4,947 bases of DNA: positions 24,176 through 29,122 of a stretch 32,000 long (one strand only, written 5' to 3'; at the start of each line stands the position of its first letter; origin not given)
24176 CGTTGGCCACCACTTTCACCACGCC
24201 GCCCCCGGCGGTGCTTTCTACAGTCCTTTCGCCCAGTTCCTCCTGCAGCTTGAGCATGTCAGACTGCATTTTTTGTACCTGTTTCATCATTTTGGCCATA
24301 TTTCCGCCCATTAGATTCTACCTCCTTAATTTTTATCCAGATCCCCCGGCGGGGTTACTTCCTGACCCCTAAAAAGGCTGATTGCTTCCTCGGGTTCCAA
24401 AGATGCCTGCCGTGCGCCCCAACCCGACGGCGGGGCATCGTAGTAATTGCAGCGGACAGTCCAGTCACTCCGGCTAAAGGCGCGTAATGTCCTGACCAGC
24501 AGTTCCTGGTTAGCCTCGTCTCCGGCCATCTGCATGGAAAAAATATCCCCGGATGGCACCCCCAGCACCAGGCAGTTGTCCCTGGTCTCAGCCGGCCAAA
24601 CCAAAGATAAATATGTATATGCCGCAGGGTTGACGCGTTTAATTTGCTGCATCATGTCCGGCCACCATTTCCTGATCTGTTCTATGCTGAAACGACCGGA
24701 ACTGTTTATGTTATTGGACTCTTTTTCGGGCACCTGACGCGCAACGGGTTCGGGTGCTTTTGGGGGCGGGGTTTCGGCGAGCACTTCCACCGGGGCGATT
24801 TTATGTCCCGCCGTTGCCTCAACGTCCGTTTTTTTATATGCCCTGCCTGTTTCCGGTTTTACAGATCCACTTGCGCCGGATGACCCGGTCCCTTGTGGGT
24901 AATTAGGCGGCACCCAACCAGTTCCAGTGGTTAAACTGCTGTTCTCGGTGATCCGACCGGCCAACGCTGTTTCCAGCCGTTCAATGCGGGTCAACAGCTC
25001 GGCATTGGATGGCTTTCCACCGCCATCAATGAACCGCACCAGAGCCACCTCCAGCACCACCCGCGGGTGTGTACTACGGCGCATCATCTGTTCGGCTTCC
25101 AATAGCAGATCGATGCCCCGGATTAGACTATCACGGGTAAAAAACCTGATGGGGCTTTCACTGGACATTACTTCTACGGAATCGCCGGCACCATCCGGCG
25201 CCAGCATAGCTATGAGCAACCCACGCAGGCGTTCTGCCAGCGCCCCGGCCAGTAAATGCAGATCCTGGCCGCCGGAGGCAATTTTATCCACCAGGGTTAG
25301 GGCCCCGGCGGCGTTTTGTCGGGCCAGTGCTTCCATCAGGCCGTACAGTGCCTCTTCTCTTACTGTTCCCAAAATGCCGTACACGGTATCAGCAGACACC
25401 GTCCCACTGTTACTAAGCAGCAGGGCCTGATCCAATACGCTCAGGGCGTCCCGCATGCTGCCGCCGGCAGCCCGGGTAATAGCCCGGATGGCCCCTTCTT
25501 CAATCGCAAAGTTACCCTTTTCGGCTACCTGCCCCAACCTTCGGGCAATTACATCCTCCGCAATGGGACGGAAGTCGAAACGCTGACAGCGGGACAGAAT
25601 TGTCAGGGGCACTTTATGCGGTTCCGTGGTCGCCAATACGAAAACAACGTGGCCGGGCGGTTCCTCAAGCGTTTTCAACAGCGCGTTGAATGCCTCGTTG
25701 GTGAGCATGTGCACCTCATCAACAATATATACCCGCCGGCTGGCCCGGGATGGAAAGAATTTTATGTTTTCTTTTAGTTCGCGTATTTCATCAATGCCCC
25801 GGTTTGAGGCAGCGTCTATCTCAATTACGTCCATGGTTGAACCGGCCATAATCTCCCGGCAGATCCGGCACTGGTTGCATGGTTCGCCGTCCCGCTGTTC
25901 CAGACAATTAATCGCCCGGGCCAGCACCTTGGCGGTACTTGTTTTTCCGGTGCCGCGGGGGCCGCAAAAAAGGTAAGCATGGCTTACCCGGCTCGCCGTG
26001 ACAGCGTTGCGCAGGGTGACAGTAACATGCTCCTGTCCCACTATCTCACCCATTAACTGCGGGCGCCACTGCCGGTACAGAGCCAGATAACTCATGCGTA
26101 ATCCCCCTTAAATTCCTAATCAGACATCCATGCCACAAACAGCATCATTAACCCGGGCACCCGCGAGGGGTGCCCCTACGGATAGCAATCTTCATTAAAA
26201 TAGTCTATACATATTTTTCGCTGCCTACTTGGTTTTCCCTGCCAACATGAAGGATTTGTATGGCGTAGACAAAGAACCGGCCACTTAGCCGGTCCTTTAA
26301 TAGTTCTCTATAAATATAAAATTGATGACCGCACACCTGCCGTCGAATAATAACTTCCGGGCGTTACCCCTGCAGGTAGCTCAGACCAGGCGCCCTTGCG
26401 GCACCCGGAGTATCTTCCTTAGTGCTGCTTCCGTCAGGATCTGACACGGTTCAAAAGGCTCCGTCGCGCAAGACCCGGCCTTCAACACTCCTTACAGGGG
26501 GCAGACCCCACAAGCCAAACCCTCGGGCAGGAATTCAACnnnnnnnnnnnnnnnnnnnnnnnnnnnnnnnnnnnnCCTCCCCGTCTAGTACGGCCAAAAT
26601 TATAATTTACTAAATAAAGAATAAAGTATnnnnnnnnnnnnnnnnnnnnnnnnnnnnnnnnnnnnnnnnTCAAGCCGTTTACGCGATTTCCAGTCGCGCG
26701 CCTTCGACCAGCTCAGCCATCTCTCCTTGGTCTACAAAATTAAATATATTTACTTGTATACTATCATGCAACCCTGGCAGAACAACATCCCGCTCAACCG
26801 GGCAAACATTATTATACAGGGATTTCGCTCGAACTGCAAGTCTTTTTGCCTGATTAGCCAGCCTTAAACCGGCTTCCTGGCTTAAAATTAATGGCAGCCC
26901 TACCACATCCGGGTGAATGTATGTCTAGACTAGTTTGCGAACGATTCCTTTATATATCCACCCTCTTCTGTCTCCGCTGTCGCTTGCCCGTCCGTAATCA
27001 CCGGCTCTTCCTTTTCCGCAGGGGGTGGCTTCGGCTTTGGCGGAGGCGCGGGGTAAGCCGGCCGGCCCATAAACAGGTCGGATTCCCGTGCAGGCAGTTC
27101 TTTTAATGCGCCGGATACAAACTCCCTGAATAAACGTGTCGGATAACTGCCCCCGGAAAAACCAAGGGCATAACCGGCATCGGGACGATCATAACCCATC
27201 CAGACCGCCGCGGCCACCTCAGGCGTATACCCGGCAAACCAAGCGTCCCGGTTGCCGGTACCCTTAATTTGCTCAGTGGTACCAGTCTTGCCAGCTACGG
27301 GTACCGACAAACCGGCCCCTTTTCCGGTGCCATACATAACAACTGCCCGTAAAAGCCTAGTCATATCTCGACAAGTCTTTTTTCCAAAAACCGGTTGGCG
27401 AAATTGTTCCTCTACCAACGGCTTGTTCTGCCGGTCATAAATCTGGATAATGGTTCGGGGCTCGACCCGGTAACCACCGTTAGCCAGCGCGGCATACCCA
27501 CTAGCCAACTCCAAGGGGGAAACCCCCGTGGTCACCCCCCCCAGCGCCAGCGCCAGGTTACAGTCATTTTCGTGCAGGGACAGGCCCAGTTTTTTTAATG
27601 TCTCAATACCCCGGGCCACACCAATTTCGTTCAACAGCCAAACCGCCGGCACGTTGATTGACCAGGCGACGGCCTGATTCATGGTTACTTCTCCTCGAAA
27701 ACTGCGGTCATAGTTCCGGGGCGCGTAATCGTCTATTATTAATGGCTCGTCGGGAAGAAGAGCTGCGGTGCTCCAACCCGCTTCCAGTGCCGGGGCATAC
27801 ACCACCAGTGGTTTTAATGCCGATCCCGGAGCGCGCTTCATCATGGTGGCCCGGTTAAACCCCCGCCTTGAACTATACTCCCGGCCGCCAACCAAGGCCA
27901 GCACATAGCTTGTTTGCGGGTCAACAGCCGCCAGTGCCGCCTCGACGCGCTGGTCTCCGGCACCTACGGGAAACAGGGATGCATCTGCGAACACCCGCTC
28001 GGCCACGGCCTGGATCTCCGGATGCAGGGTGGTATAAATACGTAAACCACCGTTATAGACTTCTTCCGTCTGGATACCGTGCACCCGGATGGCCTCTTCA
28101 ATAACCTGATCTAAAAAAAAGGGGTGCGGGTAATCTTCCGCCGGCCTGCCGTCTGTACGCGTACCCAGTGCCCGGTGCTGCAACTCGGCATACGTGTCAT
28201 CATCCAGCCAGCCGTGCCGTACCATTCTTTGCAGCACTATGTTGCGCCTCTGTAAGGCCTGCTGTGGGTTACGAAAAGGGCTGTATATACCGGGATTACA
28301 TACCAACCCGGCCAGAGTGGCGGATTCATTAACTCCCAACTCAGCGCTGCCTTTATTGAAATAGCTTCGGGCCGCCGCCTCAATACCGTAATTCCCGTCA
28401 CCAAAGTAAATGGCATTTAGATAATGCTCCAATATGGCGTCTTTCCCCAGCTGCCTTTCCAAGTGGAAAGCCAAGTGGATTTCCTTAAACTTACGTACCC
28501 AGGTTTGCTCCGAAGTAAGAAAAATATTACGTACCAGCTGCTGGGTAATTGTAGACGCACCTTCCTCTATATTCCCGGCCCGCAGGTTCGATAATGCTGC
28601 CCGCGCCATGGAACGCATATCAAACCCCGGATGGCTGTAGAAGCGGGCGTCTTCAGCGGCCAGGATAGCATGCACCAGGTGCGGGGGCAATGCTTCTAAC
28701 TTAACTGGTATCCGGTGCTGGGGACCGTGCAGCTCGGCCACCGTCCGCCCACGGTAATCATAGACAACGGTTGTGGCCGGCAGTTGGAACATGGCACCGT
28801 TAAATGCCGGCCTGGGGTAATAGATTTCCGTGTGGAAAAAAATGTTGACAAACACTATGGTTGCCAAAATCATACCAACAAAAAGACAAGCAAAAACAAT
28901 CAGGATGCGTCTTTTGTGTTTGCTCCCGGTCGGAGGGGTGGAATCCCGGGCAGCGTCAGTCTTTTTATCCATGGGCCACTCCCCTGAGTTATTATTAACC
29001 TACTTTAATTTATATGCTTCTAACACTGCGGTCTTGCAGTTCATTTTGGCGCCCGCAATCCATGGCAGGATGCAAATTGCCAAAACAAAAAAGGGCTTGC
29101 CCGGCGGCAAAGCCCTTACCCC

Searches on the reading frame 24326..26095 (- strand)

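Call 32: search_protein_families(library=pfam, proteins=[window:24326-26095:-], max_evalue=0.00001)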
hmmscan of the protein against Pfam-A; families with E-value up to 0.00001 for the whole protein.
window:24326-26095:- (589 aa): 6 families
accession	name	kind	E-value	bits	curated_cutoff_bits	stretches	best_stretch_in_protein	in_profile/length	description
PF13177.12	DNA_pol3_delta2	-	1.6e-46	158.6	27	1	21-178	2-160/161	DNA polymerase III, delta subunit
PF22608.2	DNAX_ATPase_lid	-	2.5e-13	50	27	1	183-229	2-48/49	DNA polymerase III clamp loader subunit, ATPase lid domain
PF12169.13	DNA_pol3_gamma3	-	8.4e-13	48.7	24.4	1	233-368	1-140/143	DNA polymerase III subunits gamma and tau domain III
PF00004.35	AAA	-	2.9e-12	47.6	21.2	1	42-173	2-126/131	ATPase family associated with various cellular activities (AAA)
PF13401.12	AAA_22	-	1.2e-06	29.3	27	0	42-156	9-122/130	AAA domain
PF05496.18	RuvB_N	-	9.6e-06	25.9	27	0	11-66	2-61/159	Holliday junction DNA helicase RuvB P-loop domain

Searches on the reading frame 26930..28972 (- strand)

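Call 32: search_protein_families(library=pfam, proteins=[window:26930-28972:-], max_evalue=0.00001)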
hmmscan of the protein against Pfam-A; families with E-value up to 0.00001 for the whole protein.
window:26930-28972:- (680 aa): 2 families
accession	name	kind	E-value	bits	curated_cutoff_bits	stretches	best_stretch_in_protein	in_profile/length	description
PF00912.28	Transgly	-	2.4e-64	216.5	27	1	75-250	2-177/178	Transglycosylase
PF00905.27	Transpeptidase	-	1.3e-36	126.8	22.1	1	348-618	4-297/299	Penicillin binding protein transpeptidase domain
